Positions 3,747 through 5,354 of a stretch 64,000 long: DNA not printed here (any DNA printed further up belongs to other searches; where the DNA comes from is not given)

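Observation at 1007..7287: Composite Rieske oxygenase + dual GcvT-family aminomethyltransferase + MTHFR_C + MetF locus: putative THF-dependent demethylation module of unknown substrate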

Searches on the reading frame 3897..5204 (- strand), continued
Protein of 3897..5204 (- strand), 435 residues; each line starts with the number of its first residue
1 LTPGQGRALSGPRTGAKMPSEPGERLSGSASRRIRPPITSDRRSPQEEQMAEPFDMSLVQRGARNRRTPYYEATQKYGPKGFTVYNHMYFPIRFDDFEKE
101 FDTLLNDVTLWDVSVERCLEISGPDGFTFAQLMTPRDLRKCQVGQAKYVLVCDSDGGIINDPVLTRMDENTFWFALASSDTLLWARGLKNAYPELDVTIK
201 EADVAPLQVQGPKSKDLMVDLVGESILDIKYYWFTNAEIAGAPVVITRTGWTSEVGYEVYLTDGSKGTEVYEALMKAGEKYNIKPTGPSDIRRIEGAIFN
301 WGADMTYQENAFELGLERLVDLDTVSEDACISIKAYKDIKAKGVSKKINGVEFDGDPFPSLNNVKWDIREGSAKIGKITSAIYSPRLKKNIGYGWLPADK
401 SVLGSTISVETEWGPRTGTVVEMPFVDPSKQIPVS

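Call 41: get_annotated_region(hit=H1, flank=9000)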
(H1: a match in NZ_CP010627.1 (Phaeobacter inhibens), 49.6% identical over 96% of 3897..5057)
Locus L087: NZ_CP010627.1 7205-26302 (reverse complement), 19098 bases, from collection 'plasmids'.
description: Phaeobacter inhibens strain P51 plasmid pP51_d, complete sequence
organism: Phaeobacter inhibens (NCBI taxid 221822)
taxonomy: Bacteria; Pseudomonadota; Alphaproteobacteria; Rhodobacterales; Roseobacteraceae; Phaeobacter; Phaeobacter inhibens
host: -; source: cell culture,fish larvae aquaculture; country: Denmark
typing (MOB-suite, as given by PLSDB): non-mobilizable; replicon rep_cluster_579; mating-pair formation MPF_T
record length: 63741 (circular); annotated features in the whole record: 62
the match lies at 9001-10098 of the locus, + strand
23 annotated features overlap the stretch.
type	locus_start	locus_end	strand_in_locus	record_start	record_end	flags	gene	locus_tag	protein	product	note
CDS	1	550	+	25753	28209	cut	-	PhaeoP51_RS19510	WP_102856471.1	type I restriction enzyme HsdR N-terminal domain-containing protein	-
CDS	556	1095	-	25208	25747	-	-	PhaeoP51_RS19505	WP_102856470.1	recombinase family protein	GO:0006310 - DNA recombination [Evidence IEA]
CDS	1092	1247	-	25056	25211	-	-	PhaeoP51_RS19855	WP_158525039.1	hypothetical protein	-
CDS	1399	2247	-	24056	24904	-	-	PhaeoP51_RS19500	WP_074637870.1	cation diffusion facilitator family transporter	GO:0006812 - monoatomic cation transport [Evidence IEA]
CDS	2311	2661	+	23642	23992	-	-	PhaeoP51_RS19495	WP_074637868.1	metalloregulator ArsR/SmtB family transcription factor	GO:0006355 - regulation of DNA-templated transcription [Evidence IEA]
CDS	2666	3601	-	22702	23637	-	-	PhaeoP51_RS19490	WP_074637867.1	cation diffusion facilitator family transporter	-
CDS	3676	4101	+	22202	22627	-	-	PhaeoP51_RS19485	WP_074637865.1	helix-turn-helix domain-containing protein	-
CDS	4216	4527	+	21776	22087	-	-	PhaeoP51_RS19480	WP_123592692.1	hypothetical protein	-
CDS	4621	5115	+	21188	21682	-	-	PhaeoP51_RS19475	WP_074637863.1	DUF411 domain-containing protein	-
CDS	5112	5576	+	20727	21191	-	-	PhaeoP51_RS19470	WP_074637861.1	cytochrome c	-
CDS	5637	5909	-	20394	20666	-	-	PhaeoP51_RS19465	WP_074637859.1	metal-sensitive transcriptional regulator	-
CDS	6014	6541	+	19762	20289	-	-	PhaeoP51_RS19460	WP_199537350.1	DUF305 domain-containing protein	-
CDS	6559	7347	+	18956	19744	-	-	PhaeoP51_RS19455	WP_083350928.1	MauE/DoxX family redox-associated membrane protein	GO:0030416 - methylamine metabolic process [Evidence IEA]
CDS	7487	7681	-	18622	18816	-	-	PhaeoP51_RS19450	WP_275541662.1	zincin-like metallopeptidase domain-containing protein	-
CDS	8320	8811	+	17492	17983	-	-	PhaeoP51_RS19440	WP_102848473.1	Lrp/AsnC family transcriptional regulator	-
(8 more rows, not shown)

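Call 42: get_annotated_region(hit=H4, flank=9000)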
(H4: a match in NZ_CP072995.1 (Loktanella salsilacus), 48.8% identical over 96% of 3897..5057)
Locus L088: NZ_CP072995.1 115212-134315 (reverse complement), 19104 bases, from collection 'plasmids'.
description: Loktanella salsilacus strain 1A07899 plasmid plas1, complete sequence
organism: Loktanella salsilacus (NCBI taxid 195913)
taxonomy: Bacteria; Pseudomonadota; Alphaproteobacteria; Rhodobacterales; Roseobacteraceae; Loktanella; Loktanella salsilacus
host: -; source: -; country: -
typing (MOB-suite, as given by PLSDB): non-mobilizable
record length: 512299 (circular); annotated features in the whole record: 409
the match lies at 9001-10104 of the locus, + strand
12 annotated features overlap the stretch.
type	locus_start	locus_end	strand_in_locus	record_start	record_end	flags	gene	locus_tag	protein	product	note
CDS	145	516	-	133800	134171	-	-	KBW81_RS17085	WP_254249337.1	glutaredoxin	-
CDS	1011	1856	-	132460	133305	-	-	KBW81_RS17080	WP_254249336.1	sterol desaturase family protein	GO:0006629 - lipid metabolic process [Evidence IEA]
CDS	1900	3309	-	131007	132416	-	-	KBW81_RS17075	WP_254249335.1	multicopper oxidase domain-containing protein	-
CDS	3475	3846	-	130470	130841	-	-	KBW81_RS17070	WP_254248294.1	SHOCT domain-containing protein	-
CDS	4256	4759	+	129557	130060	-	-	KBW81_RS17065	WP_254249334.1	rhodanese-like domain-containing protein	-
CDS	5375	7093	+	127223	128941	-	-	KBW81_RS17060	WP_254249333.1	EAL domain-containing protein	-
CDS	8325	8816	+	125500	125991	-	-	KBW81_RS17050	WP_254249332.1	Lrp/AsnC family transcriptional regulator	-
CDS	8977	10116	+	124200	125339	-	-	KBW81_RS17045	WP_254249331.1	glycine cleavage T C-terminal barrel domain-containing protein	-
CDS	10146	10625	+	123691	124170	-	-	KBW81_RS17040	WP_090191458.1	OsmC family protein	GO:0006979 - response to oxidative stress [Evidence IEA]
CDS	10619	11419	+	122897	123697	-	-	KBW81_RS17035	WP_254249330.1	enoyl-CoA hydratase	-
CDS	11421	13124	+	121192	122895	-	-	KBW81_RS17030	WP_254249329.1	acyl-CoA synthetase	-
CDS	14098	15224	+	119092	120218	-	-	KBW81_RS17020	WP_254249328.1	IS3 family transposase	-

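Call 43: get_annotated_region(hit=H7, flank=9000)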
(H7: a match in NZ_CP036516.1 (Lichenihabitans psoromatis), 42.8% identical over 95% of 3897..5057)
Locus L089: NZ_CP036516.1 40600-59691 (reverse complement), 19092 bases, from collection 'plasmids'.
description: Lichenihabitans psoromatis strain PAMC 29148 plasmid p_unnamed1, complete sequence
organism: Lichenihabitans psoromatis (NCBI taxid 2528642)
taxonomy: Bacteria; Pseudomonadota; Alphaproteobacteria; Hyphomicrobiales; Lichenihabitantaceae; Lichenihabitans; Lichenihabitans psoromatis
host: -; source: Psoroma sp.,culture,Lichen; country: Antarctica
typing (MOB-suite, as given by PLSDB): conjugative; relaxase MOBP; mating-pair formation MPF_T
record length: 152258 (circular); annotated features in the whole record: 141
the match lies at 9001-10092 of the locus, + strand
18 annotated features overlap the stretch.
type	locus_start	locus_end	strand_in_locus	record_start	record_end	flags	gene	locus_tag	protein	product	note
CDS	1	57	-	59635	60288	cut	-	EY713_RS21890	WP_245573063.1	IclR family transcriptional regulator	GO:0006355 - regulation of DNA-templated transcription [Evidence IEA]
CDS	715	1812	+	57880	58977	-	-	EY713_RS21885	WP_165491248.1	extracellular solute-binding protein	-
CDS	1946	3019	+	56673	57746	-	-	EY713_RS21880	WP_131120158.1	ABC transporter ATP-binding protein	-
CDS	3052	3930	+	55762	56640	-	-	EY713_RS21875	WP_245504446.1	ABC transporter permease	GO:0055085 - transmembrane transport [Evidence IEA]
CDS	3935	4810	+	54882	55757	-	-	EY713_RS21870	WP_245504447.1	ABC transporter permease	GO:0055085 - transmembrane transport [Evidence IEA]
CDS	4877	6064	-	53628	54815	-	-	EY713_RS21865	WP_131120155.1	amino acid aminotransferase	-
CDS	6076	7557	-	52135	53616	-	-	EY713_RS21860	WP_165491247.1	FAD-binding oxidoreductase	-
CDS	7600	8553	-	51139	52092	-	-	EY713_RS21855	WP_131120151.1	methylenetetrahydrofolate reductase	GO:0006555 - methionine metabolic process [Evidence IEA]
CDS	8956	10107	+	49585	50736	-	-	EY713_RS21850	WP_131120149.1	glycine cleavage T C-terminal barrel domain-containing protein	-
CDS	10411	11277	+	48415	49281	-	purU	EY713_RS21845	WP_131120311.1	formyltetrahydrofolate deformylase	GO:0009152 - purine ribonucleotide biosynthetic process [Evidence IEA]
CDS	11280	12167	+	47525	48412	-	folD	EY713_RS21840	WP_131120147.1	bifunctional methylenetetrahydrofolate dehydrogenase/methenyltetrahydrofolate cyclohydrolase FolD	-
CDS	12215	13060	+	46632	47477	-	-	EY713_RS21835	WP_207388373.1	ABC transporter substrate-binding protein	-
CDS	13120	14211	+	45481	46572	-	-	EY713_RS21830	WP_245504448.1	amino acid ABC transporter permease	GO:0006865 - amino acid transport [Evidence IEA]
CDS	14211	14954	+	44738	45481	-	-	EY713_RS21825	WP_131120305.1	amino acid ABC transporter ATP-binding protein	-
CDS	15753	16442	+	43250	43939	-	-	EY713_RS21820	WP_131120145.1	DUF1028 domain-containing protein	-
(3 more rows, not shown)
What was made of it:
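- Closest known: LigM/DesA with MetF. Same: Relatives here are likewise linked to MTHFR, folD and purU (call 43).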

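Call 46: get_annotated_region(hit=H6, flank=9000)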
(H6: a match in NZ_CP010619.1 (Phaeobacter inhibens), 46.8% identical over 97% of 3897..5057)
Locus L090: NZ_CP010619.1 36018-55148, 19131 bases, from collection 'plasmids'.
description: Phaeobacter inhibens strain P30 isolate M4-3.1A plasmid pP30_b, complete sequence
organism: Phaeobacter inhibens (NCBI taxid 221822)
taxonomy: Bacteria; Pseudomonadota; Alphaproteobacteria; Rhodobacterales; Roseobacteraceae; Phaeobacter; Phaeobacter inhibens
host: -; source: cell culture,cleaning system aquaculture; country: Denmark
typing (MOB-suite, as given by PLSDB): conjugative; replicon rep_cluster_579; relaxase MOBP; mating-pair formation MPF_T
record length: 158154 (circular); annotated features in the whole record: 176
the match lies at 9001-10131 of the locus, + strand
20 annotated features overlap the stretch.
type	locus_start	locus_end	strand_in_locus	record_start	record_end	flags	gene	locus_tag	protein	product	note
CDS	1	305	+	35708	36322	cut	-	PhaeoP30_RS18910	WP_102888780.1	isochorismatase family protein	-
CDS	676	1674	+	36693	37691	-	-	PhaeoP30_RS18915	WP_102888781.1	AraC family transcriptional regulator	-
CDS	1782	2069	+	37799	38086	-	-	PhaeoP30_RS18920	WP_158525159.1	DUF1330 domain-containing protein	-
CDS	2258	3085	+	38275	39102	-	-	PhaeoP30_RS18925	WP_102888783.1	NmrA family NAD(P)-binding protein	-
CDS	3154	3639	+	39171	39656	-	-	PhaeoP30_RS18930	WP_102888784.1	anthrone oxygenase family protein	-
CDS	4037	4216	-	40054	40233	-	-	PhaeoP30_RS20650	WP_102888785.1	hypothetical protein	-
CDS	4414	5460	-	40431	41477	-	-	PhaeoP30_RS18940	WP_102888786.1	adenosine deaminase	-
CDS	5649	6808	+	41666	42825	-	-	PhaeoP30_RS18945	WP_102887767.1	IS3 family transposase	-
CDS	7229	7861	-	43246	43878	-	-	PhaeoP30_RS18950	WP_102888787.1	tyrosine-type recombinase/integrase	GO:0015074 - DNA integration [Evidence IEA]; GO:0006310 - DNA recombination [Evidence IEA]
CDS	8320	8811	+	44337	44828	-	-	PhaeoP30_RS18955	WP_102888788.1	Lrp/AsnC family transcriptional regulator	-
CDS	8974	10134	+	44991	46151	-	-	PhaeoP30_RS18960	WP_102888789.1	glycine cleavage T C-terminal barrel domain-containing protein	-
CDS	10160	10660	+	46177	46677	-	-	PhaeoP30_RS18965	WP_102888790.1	OsmC family protein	GO:0006979 - response to oxidative stress [Evidence IEA]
CDS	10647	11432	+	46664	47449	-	-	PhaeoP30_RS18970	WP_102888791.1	enoyl-CoA hydratase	-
CDS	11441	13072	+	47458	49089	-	-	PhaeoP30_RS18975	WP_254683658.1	acyl-CoA synthetase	-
CDS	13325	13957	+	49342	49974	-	-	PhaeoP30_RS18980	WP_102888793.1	tyrosine-type recombinase/integrase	GO:0015074 - DNA integration [Evidence IEA]; GO:0006310 - DNA recombination [Evidence IEA]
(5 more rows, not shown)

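Call 47: get_annotated_region(hit=H8, flank=8000)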
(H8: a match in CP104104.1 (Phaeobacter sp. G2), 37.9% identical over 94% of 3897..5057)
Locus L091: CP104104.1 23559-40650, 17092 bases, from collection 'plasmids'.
description: Phaeobacter sp. G2 plasmid unnamed4, complete sequence
organism: Phaeobacter sp. G2 (NCBI taxid 2976981)
taxonomy: Bacteria; Pseudomonadota; Alphaproteobacteria; Rhodobacterales; Roseobacteraceae; Phaeobacter; Phaeobacter sp. G2
host: -; source: cell culture,Emiliania huxleyi RCC1216 culture; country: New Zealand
typing (MOB-suite, as given by PLSDB): non-mobilizable
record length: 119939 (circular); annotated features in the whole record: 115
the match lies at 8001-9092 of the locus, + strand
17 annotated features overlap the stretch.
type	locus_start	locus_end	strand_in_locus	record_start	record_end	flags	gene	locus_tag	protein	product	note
CDS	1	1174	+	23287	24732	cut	-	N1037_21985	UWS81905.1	mannitol dehydrogenase family protein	-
CDS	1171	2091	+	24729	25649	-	-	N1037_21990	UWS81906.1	sugar kinase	-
CDS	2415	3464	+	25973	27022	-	arsB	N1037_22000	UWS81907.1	ACR3 family arsenite efflux transporter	-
CDS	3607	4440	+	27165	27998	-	-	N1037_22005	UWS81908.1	helix-turn-helix domain-containing protein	-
CDS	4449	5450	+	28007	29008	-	-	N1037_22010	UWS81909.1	ArsJ-associated glyceraldehyde-3-phosphate dehydrogenase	-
CDS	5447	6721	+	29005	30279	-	arsJ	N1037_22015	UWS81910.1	organoarsenical effux MFS transporter ArsJ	-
CDS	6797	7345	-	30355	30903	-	-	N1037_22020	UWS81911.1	YaeQ family protein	-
CDS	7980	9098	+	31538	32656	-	-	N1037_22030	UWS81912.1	glycine cleavage system protein T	-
CDS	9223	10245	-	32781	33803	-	-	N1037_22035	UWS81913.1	GGDEF domain-containing protein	-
CDS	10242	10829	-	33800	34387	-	-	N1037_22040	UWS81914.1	heme NO-binding domain-containing protein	-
CDS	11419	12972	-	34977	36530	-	-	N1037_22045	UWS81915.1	trimethylamine methyltransferase family protein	-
CDS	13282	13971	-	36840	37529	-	-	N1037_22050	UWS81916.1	HAD family hydrolase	-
CDS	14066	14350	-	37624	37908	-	-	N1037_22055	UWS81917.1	DUF3572 domain-containing protein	-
CDS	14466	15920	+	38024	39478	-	-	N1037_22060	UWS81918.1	diguanylate cyclase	-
CDS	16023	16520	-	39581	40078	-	-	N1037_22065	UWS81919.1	periplasmic heavy metal sensor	-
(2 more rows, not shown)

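Call 48: get_annotated_region(hit=H16, flank=8000)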
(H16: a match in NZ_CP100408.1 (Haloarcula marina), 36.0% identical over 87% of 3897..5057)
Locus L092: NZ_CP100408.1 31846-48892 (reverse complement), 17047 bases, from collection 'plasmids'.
description: Halomicroarcula marina strain YSSS71 plasmid unnamed1, complete sequence
organism: Haloarcula marina (NCBI taxid 2961574)
taxonomy: Archaea; Euryarchaeota; Halobacteria; Halobacteriales; Haloarculaceae; Haloarcula; Haloarcula marina
host: -; source: cell culture,sediment; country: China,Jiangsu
typing (MOB-suite, as given by PLSDB): non-mobilizable
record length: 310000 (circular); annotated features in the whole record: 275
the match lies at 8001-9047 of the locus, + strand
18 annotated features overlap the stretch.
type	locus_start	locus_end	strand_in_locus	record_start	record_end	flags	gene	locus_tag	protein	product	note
CDS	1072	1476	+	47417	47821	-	-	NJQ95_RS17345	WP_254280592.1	hypothetical protein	-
CDS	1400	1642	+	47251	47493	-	-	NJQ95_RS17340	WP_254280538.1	hypothetical protein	-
CDS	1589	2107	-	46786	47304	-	-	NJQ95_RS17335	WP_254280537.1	hypothetical protein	-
CDS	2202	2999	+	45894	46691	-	-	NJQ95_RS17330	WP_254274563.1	hypothetical protein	-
CDS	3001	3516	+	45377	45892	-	-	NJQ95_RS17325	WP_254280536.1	PH domain-containing protein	-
CDS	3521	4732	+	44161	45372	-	-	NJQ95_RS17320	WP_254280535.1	PQQ-binding-like beta-propeller repeat protein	-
CDS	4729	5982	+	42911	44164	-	-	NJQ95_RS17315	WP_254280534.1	PQQ-binding-like beta-propeller repeat protein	-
CDS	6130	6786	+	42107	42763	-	-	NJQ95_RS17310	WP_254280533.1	helix-turn-helix domain-containing protein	-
CDS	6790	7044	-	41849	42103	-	-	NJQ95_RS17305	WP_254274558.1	hypothetical protein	-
CDS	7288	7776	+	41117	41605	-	-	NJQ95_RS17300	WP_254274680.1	dihydrofolate reductase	-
CDS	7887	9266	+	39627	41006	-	-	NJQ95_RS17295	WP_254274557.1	aminomethyl transferase family protein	-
CDS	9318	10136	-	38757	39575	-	-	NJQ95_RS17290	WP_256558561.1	universal stress protein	-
CDS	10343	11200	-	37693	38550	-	-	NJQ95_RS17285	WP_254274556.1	methylenetetrahydrofolate reductase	GO:0006555 - methionine metabolic process [Evidence IEA]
CDS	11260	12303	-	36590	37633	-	-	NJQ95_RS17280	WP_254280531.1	hypothetical protein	-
CDS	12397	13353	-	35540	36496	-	-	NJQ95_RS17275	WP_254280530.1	succinylglutamate desuccinylase/aspartoacylase family protein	-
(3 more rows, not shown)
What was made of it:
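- Relatives sit next to MTHFR-purU-folD in Lichenihabitans and next to DHFR and MTHFR in Haloarcula (calls 43, 48). MTHFR also neighbours homologs in Alphaproteobacteria and haloarchaea (calls 43, 48).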

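Call 60: search_protein_representatives(protein=window:3897-5057:-)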
Query: 386 residues. Proteins with E-value up to 0.001 (for the whole library): 8688; up to 1e-10: 3634; up to 1e-30: 425. The best 150 are listed.
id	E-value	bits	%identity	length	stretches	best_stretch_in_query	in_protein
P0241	1.3e-136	472.6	84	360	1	3-245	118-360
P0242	1.7e-133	462.2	55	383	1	2-386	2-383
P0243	6.8e-129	447.1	79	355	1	10-248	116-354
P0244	1.5e-111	390.1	76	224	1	90-313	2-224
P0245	4.2e-110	385.3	48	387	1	17-384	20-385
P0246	5.0e-110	385.0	80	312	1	4-208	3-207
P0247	3.2e-104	365.9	47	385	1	17-385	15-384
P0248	4.7e-104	365.3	47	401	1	3-384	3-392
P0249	1.8e-103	363.4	82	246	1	1-190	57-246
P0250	4.0e-100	352.4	57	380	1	3-275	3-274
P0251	4.4e-99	349.0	44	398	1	5-384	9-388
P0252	6.7e-98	345.1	80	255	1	4-188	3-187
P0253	8.0e-97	341.5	45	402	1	14-384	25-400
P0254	9.6e-96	338.0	42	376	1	11-378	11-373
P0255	4.7e-94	332.4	43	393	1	12-385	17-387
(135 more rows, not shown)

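Call 62: get_annotated_region(hit=H14, flank=6000)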
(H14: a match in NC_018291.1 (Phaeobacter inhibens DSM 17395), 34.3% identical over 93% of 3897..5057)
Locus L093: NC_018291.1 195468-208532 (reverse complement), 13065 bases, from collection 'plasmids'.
description: Phaeobacter inhibens DSM 17395 plasmid pPGA1_262, complete sequence
organism: Phaeobacter inhibens DSM 17395 (NCBI taxid 391619)
taxonomy: Bacteria; Pseudomonadota; Alphaproteobacteria; Rhodobacterales; Roseobacteraceae; Phaeobacter; Phaeobacter inhibens; Phaeobacter inhibens DSM 17395
host: -; source: -; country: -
typing (MOB-suite, as given by PLSDB): non-mobilizable; replicon rep_cluster_377
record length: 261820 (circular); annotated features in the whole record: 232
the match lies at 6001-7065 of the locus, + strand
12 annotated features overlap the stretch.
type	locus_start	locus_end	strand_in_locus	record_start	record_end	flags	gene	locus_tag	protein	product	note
CDS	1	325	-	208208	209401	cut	-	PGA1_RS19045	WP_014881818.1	mandelate racemase/muconate lactonizing enzyme family protein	-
CDS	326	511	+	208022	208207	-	-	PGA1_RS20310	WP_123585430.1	hypothetical protein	-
CDS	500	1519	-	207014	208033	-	-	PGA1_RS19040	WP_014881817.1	AraC family transcriptional regulator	-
CDS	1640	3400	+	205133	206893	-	-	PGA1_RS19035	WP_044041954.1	acyl-CoA dehydrogenase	-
CDS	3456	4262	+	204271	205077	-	dmdD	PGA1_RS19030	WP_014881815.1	methylthioacryloyl-CoA hydratase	-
CDS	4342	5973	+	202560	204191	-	-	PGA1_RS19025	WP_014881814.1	AMP-binding protein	-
CDS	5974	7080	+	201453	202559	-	-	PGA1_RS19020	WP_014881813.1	dimethylsulfoniopropionate demethylase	-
CDS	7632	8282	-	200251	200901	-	-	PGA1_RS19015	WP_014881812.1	DUF3726 domain-containing protein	-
CDS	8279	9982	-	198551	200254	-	-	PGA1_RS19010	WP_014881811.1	hypothetical protein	-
CDS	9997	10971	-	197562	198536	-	-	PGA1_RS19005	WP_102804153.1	membrane dipeptidase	GO:0006508 - proteolysis [Evidence IEA]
CDS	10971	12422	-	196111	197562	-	-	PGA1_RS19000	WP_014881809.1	aldehyde dehydrogenase family protein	-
CDS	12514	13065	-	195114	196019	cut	-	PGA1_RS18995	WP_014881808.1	LysR family transcriptional regulator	GO:0006355 - regulation of DNA-templated transcription [Evidence IEA]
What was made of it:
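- On DmdA (DMSP demethylase, NCBIfam NF009133 equivalog): Compare P. inhibens dmdC-dmdD-dmdB-dmdA (call 62).
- They sit beside an enoyl-CoA hydratase and an acyl-CoA synthetase, which recalls dmdD and dmdB and therefore a sulfonium or thioether acid (calls 41, 42, 46, 62). The roseobacter homologs, 50% identical, sit in a cassette with an enoyl-CoA hydratase and an acyl-CoA synthetase, parallel to dmdD and dmdB (calls 41, 42, 46, 62).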
